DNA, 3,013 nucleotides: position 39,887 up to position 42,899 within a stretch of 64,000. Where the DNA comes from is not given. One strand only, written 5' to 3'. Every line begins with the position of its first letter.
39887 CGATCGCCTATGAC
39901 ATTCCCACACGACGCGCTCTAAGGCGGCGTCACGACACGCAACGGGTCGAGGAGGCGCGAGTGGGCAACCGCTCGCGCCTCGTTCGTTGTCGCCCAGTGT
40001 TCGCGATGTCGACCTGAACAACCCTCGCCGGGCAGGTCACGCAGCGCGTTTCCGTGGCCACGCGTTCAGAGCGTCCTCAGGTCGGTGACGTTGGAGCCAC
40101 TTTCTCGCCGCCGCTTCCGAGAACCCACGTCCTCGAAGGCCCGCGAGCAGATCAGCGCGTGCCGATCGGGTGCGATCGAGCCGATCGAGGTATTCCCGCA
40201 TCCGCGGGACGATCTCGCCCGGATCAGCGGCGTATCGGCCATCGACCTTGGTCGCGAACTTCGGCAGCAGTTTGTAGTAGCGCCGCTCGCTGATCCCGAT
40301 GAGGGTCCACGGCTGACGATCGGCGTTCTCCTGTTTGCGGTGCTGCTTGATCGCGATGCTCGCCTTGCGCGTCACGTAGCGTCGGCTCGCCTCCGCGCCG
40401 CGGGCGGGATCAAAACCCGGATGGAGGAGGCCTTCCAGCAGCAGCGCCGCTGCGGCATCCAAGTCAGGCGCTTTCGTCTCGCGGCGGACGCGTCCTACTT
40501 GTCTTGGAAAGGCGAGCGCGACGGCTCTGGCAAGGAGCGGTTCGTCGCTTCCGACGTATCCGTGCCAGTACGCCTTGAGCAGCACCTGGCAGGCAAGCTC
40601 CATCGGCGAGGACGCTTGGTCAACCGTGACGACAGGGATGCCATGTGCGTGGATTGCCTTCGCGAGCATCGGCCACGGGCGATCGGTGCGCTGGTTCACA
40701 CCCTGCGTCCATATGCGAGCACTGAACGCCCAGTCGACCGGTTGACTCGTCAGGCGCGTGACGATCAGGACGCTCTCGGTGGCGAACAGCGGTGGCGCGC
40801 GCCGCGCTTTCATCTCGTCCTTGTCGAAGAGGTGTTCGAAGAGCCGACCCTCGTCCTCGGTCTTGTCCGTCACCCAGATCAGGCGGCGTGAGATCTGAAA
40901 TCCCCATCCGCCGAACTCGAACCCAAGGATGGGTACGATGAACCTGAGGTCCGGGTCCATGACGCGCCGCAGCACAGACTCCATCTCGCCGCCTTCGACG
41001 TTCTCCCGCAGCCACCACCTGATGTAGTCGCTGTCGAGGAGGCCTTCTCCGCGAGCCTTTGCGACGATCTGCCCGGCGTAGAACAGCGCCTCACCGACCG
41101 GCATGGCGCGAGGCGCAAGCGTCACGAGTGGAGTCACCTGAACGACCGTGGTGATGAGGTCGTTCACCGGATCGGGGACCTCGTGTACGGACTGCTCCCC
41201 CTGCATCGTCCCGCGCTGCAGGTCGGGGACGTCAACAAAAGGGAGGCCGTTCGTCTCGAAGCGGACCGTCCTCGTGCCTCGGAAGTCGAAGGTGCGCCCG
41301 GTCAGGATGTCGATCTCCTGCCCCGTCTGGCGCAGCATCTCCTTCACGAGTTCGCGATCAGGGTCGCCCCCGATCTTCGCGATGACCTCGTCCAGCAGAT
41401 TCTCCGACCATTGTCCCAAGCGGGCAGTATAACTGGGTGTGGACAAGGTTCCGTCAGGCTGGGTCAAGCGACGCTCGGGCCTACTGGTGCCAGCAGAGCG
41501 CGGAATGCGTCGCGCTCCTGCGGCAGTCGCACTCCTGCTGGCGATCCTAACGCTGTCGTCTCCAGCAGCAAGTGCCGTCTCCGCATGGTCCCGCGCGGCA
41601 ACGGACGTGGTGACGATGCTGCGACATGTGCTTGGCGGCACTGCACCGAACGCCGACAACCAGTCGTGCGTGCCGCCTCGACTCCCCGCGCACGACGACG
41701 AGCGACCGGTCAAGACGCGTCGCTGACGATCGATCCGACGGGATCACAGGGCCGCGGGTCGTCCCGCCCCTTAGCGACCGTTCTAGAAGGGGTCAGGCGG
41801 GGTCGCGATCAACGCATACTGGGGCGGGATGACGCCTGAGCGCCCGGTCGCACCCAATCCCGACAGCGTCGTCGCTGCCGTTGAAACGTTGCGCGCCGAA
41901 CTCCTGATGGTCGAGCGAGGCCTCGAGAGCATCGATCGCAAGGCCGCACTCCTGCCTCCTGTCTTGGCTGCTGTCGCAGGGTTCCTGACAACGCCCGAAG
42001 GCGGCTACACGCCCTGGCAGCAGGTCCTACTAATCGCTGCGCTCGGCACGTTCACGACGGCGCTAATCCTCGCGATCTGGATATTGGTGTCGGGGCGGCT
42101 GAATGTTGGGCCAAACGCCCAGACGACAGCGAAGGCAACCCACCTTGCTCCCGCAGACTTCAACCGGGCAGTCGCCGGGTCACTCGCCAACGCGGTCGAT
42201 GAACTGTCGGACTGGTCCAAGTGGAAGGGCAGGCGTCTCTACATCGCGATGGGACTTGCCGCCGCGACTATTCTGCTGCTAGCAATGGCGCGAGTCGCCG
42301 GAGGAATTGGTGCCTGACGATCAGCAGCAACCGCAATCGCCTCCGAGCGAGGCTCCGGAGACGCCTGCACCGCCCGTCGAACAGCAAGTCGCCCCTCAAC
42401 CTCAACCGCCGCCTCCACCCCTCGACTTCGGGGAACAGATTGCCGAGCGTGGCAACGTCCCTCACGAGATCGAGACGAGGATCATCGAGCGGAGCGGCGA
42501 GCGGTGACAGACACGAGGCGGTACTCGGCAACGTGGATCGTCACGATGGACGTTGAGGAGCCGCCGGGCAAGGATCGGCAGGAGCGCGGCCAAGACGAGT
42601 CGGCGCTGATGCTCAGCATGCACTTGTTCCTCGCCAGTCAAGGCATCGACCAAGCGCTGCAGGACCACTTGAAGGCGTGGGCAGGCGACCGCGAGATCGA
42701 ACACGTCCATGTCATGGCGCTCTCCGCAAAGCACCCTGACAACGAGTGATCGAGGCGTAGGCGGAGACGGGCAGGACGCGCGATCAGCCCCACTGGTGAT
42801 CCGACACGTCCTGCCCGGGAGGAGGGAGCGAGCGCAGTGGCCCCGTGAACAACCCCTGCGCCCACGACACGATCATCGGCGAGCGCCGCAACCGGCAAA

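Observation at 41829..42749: Translationally coupled three-gene cargo cassette led by a small multi-TM protein: candidate exclusion, abortive-infection or other undescribed module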

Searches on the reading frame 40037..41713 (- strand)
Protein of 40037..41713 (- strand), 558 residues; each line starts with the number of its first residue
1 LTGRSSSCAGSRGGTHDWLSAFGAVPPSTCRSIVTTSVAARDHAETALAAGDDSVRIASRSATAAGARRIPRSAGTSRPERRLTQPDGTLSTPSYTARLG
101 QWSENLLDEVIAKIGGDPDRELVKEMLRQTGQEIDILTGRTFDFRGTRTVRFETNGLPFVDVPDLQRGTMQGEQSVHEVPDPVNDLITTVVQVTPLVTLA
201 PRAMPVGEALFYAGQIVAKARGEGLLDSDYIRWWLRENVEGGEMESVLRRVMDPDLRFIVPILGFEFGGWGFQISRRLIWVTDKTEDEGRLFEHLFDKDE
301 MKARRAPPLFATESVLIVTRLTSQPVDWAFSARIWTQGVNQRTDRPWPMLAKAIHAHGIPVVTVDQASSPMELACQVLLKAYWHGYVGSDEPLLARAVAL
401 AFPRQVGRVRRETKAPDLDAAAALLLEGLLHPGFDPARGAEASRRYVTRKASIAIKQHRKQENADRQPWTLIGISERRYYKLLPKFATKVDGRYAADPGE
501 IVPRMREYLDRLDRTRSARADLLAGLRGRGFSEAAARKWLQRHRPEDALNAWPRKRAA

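Call 6: search_protein_families(library=pfam, proteins=[window:40037-41713:-], max_evalue=0.1)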
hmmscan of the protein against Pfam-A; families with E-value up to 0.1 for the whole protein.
window:40037-41713:- (558 aa): 0 families

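Call 7: search_protein_families(library=padloc, proteins=[window:40037-41713:-], max_evalue=1)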
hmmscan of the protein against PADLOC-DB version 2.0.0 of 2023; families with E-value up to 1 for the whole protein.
window:40037-41713:- (558 aa): 0 families

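Call 8: search_protein_families(library=phrogs, proteins=[window:40037-41713:-], max_evalue=0.1)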
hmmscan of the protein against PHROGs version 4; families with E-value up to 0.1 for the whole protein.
window:40037-41713:- (558 aa): 0 families

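Call 91: search_protein_families(library=padloc, proteins=[window:40037-41419:-], max_evalue=0.01)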
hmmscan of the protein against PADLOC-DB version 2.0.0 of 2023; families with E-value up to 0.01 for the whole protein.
window:40037-41419:- (460 aa): 0 families

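Call 98: search_solved_structures(query=window:40037-41419:-, max_evalue=1)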
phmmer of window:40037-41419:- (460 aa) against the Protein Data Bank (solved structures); distinct sequences matched with E-value up to 1: 0.

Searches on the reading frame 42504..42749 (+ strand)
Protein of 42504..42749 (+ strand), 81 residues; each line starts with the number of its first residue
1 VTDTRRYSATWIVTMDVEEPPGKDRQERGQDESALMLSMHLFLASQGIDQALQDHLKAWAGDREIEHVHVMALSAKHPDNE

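Call 6: search_protein_families(library=pfam, proteins=[window:42504-42749:+], max_evalue=0.1)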
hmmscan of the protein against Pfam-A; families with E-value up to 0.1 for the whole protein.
window:42504-42749:+ (81 aa): 0 families

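Call 7: search_protein_families(library=padloc, proteins=[window:42504-42749:+], max_evalue=1)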
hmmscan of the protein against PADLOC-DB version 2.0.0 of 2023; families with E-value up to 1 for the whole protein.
window:42504-42749:+ (81 aa): 0 families

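Call 8: search_protein_families(library=phrogs, proteins=[window:42504-42749:+], max_evalue=0.1)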
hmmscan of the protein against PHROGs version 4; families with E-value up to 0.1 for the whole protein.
window:42504-42749:+ (81 aa): 0 families

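Call 35: find_homologous_proteins(query=window:42504-42749:+, max_evalue=0.01)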
Query window:42504-42749:+ (81 aa): 3 proteins with E <= 0.01 among 3 candidates.
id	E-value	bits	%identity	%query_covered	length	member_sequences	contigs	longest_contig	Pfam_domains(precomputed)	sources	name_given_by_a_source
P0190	1.3e-36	142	100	83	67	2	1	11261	-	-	-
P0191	1.2e-33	132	74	99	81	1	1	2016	-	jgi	jgi:hypothetical protein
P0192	8.4e-33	130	77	100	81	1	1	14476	-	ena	-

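Call 36: find_encoding_contigs(protein=P0192, flank=10000, max_places=2)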
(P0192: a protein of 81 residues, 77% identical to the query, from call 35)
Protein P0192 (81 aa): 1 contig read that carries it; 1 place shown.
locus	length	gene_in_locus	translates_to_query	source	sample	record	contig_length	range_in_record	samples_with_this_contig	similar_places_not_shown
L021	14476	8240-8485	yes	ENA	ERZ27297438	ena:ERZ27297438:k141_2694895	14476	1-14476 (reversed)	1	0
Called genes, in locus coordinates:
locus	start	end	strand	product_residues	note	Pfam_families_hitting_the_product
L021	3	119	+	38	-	?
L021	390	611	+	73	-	-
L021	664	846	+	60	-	-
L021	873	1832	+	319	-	PF00296:Bac_luciferase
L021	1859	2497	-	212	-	PF07336:ABATE, PF11706:zf-CGNR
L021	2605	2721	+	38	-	-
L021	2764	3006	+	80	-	-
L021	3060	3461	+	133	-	-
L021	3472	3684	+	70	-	-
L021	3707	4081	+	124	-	-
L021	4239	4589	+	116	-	PF00079:Serpin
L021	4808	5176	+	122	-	-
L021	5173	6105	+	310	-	PF02899:Phage_int_SAM_1 (weak), PF13495:Phage_int_SAM_4 (weak), PF00589:Phage_integrase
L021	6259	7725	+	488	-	-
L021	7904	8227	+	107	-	-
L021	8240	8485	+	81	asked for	-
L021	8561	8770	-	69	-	-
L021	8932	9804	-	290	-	-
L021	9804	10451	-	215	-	-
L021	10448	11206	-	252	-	PF03237:Terminase_6N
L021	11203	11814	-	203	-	-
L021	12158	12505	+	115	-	-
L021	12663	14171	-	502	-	PF13481:AAA_25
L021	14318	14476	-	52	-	?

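Call 37: find_encoding_contigs(protein=P0191, flank=3000, max_places=2)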
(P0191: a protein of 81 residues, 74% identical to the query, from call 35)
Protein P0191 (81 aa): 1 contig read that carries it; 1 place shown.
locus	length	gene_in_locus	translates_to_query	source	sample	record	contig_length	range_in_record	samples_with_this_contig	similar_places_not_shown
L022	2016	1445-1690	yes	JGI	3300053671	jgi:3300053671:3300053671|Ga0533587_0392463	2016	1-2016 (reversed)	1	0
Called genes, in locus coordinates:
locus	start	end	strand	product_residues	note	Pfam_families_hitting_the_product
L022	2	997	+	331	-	?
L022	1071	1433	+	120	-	-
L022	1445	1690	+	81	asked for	-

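Call 91: search_protein_families(library=padloc, proteins=[L021:6259-7725:+, L022:2-997:+, L021:7904-8227:+], max_evalue=0.01)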
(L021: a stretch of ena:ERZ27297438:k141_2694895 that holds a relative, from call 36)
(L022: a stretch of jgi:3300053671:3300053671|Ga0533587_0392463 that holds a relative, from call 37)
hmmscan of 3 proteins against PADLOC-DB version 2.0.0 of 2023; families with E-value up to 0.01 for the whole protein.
L021:6259-7725:+ (488 aa): 0 families

L022:2-997:+ (331 aa): 0 families

L021:7904-8227:+ (107 aa): 0 families

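Call 97: search_solved_structures(query=window:42504-42749:+, max_evalue=10)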
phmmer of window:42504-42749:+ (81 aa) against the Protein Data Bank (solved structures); distinct sequences matched with E-value up to 10: 1.
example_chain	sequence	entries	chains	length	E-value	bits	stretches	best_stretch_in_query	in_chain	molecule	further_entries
21nr_A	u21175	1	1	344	1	13.3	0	8-47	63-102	TLP-IPT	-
